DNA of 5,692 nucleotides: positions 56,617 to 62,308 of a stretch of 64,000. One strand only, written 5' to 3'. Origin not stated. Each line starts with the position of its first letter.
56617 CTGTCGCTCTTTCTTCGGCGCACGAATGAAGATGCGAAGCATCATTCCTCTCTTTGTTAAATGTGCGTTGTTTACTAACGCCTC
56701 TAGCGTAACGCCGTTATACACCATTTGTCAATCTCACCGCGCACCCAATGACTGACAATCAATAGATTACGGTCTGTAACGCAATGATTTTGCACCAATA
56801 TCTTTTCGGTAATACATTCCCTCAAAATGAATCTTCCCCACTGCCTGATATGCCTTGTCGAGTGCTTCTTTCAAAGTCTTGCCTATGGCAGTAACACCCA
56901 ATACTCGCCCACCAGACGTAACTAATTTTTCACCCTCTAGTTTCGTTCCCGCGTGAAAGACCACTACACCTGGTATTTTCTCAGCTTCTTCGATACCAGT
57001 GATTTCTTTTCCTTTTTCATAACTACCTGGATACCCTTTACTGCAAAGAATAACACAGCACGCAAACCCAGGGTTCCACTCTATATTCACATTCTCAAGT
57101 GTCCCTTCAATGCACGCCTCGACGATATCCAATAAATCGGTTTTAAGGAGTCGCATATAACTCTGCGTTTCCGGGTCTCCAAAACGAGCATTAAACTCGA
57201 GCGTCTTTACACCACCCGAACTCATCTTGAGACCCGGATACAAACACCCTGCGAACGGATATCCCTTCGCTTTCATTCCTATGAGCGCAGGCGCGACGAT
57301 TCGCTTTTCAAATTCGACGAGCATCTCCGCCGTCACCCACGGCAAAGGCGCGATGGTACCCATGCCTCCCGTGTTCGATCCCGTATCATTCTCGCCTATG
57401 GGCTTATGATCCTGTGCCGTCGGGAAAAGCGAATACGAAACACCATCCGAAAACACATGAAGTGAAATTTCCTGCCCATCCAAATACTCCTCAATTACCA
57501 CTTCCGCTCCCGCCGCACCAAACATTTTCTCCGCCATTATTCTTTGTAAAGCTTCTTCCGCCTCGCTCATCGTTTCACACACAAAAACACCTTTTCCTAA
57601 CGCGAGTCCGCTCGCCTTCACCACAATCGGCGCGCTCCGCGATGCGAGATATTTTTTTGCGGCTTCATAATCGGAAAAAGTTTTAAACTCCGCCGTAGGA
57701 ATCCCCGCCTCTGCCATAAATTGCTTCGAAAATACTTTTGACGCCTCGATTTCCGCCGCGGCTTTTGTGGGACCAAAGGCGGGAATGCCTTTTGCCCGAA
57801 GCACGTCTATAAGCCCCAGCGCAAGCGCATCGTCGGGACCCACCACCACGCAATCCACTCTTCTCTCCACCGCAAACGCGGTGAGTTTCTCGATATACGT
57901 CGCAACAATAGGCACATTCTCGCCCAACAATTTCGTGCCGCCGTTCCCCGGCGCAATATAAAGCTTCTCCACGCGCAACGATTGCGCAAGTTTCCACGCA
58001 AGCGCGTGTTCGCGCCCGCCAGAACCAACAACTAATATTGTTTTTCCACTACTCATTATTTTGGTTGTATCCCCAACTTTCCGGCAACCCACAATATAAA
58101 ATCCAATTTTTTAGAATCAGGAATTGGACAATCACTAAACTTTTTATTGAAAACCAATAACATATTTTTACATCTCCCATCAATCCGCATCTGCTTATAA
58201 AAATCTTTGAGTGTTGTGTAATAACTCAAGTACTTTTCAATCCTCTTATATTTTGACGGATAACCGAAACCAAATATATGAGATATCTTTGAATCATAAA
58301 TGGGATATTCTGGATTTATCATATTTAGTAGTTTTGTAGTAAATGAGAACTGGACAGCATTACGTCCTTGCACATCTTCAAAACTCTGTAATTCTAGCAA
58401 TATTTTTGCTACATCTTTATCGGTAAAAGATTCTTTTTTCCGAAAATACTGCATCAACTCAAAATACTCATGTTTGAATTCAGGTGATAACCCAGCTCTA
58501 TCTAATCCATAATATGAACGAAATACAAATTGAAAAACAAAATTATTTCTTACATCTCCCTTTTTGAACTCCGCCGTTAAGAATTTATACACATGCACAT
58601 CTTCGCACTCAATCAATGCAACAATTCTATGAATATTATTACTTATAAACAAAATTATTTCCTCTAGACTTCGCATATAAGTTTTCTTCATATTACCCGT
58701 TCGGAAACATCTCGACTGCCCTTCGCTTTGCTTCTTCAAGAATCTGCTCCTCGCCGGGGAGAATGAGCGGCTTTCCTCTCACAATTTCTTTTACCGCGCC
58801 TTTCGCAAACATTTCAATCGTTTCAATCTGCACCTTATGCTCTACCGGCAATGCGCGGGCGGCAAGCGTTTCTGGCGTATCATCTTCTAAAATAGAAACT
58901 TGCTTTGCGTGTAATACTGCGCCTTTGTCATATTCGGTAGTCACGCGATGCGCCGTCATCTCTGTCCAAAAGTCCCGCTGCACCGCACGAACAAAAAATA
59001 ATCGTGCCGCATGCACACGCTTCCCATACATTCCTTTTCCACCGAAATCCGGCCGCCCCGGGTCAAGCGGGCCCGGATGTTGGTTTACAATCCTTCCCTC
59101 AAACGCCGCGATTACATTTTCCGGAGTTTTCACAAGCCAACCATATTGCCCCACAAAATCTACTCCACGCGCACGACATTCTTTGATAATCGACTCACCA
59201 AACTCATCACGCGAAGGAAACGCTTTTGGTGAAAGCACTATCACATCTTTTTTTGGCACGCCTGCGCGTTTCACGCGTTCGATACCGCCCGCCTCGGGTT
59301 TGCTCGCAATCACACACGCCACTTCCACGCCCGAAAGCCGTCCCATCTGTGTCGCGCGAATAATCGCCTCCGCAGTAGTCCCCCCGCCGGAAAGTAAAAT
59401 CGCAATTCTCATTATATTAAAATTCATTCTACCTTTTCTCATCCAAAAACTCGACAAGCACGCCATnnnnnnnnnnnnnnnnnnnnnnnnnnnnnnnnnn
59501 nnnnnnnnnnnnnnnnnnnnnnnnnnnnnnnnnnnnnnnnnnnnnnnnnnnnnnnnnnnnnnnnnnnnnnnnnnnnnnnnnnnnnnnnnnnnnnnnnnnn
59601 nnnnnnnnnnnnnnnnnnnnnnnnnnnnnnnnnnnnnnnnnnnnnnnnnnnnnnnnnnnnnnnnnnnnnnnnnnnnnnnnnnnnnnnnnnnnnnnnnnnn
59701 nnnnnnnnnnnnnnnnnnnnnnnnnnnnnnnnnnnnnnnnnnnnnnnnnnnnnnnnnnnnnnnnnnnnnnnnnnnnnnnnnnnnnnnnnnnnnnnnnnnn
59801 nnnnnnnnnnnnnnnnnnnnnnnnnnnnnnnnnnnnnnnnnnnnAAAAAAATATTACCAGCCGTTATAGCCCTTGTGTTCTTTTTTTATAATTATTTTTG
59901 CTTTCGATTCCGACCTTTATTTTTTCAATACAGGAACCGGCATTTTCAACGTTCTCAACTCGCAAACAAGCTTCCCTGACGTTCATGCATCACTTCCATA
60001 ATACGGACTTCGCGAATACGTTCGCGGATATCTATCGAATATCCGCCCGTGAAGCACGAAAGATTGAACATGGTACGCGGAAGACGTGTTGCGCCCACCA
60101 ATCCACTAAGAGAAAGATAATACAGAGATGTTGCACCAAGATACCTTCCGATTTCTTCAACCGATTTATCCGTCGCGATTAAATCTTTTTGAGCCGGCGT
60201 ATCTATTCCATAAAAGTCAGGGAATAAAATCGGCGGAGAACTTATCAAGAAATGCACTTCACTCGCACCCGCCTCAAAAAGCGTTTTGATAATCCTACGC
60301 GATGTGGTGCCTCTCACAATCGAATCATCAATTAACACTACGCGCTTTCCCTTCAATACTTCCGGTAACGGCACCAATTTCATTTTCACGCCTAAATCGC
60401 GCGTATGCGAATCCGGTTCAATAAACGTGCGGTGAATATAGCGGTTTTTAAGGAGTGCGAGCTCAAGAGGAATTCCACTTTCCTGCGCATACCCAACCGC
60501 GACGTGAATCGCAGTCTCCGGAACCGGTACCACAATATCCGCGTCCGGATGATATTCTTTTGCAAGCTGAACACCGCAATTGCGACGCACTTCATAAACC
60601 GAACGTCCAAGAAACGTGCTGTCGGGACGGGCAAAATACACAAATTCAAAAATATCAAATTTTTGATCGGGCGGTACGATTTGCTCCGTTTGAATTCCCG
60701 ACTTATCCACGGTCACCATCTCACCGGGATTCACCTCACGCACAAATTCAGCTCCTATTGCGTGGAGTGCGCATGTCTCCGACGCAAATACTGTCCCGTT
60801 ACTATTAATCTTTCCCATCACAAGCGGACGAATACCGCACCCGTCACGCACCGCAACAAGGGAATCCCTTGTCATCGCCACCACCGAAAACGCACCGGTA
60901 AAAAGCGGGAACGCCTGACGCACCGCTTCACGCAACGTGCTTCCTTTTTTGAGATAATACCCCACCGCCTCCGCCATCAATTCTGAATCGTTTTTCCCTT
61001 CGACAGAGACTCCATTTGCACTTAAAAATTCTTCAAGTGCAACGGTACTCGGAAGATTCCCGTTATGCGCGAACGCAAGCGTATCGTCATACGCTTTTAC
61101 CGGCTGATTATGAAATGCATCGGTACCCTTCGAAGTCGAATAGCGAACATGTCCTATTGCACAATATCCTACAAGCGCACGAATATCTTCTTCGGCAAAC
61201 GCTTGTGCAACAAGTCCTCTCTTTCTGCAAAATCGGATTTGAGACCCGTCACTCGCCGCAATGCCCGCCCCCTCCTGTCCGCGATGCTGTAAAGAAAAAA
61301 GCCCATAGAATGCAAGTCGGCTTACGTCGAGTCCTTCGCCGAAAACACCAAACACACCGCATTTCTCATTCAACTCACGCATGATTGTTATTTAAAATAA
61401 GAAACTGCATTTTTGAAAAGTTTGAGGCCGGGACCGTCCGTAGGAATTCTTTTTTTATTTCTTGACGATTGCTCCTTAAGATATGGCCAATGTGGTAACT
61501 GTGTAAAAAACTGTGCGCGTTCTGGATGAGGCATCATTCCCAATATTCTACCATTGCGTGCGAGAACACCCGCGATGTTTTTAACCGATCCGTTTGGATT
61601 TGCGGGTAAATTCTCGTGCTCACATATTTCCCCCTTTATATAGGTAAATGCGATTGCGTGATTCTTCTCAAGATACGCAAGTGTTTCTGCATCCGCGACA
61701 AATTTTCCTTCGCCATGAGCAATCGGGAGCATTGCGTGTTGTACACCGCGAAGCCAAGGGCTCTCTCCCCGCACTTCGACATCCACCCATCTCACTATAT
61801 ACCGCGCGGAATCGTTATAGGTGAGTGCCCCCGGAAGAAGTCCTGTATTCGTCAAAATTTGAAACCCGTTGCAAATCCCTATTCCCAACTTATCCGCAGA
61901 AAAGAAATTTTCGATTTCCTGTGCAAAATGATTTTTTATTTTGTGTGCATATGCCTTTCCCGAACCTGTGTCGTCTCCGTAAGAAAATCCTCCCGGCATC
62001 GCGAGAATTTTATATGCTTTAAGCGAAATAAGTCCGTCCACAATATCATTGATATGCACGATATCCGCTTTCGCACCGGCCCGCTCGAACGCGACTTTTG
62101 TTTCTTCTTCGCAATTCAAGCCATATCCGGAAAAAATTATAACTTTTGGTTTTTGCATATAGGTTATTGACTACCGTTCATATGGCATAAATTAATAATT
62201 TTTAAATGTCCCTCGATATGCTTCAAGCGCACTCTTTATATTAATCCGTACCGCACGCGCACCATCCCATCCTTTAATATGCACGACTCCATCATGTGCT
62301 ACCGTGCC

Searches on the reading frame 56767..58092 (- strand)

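Call 113: search_protein_families(library=pfam, proteins=[window:56767-58092:-], max_evalue=0.001)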
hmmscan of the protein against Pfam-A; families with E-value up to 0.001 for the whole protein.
window:56767-58092:- (441 aa): 9 families
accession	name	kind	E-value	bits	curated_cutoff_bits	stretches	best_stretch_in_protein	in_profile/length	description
PF01071.24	GARS_A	-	2.2e-69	233.6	27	1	117-309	1-194/194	Phosphoribosylglycinamide synthetase, ATP-grasp (A) domain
PF02843.22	GARS_C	-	1.7e-37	128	34.8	1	344-435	1-92/92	Phosphoribosylglycinamide synthetase, C domain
PF02844.21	GARS_N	-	1.5e-35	122.3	29.5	1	18-116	2-100/100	Phosphoribosylglycinamide synthetase, N domain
PF02222.28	ATP-grasp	-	7.8e-07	29.3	27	1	124-212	1-85/179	ATP-grasp domain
PF02786.22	CPSase_L_D2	-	1.3e-06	28.5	19.8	1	119-217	2-103/211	Carbamoyl-phosphate synthase L chain, ATP binding domain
PF13535.11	ATP-grasp_4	-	5.2e-06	26.6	27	1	154-230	3-87/160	ATP-grasp domain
PF08443.16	RimK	-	1.8e-05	24.9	21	1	119-205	4-83/188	RimK-like ATP-grasp domain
PF18603.7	LAL_C2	-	3.7e-05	24.3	29.4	1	362-424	12-76/78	L-amino acid ligase C-terminal domain 2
PF07478.18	Dala_Dala_lig_C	-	0.00014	21.8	24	1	126-217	2-94/204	D-ala D-ala ligase C-terminus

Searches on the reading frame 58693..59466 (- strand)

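Call 113: search_protein_families(library=pfam, proteins=[window:58693-59466:-], max_evalue=0.001)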
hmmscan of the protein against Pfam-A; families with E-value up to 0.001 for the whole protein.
window:58693-59466:- (257 aa): 1 family
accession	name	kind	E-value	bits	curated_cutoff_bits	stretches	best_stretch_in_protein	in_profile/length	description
PF00551.24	Formyl_trans_N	-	2.1e-24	86.7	26.1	1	19-216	1-180/181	Formyl transferase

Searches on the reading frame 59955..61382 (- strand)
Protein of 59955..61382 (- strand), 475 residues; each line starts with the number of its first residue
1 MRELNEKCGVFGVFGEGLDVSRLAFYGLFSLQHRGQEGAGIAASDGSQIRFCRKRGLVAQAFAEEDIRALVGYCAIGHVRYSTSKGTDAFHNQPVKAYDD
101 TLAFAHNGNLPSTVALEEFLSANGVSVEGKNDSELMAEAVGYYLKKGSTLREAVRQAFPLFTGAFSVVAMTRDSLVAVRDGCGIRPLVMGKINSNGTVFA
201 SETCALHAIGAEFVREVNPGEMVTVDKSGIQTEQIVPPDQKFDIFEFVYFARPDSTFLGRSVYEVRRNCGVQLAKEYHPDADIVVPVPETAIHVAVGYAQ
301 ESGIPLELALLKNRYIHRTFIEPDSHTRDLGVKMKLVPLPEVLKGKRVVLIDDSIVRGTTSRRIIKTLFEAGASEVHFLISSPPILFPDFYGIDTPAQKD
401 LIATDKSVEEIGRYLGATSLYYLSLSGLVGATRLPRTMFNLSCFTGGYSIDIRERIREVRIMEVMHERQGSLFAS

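Call 113: search_protein_families(library=pfam, proteins=[window:59955-61382:-], max_evalue=0.001)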
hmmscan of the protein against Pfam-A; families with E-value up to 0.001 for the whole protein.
window:59955-61382:- (475 aa): 3 families
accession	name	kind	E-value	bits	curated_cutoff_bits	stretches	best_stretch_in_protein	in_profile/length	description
PF13522.11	GATase_6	-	4.1e-17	62.8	27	1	73-202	11-130/130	Glutamine amidotransferase domain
PF13537.11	GATase_7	-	3e-14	53.5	25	1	91-207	12-122/123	Glutamine amidotransferase domain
PF00156.33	Pribosyltran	-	6e-07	29.3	26.3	1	276-379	21-121/158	Phosphoribosyl transferase domain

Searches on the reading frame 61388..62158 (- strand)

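Call 113: search_protein_families(library=pfam, proteins=[window:61388-62158:-], max_evalue=0.001)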
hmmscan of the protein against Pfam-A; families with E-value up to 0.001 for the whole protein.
window:61388-62158:- (256 aa): 2 families
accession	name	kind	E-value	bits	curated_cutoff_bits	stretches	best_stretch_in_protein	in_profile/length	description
PF13507.12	GATase_5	-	4.1e-76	255.9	27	1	3-255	1-260/260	CobB/CobQ-like glutamine amidotransferase domain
PF07685.20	GATase_3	-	0.00076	19.6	27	0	46-105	37-91/196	CobB/CobQ-like glutamine amidotransferase domain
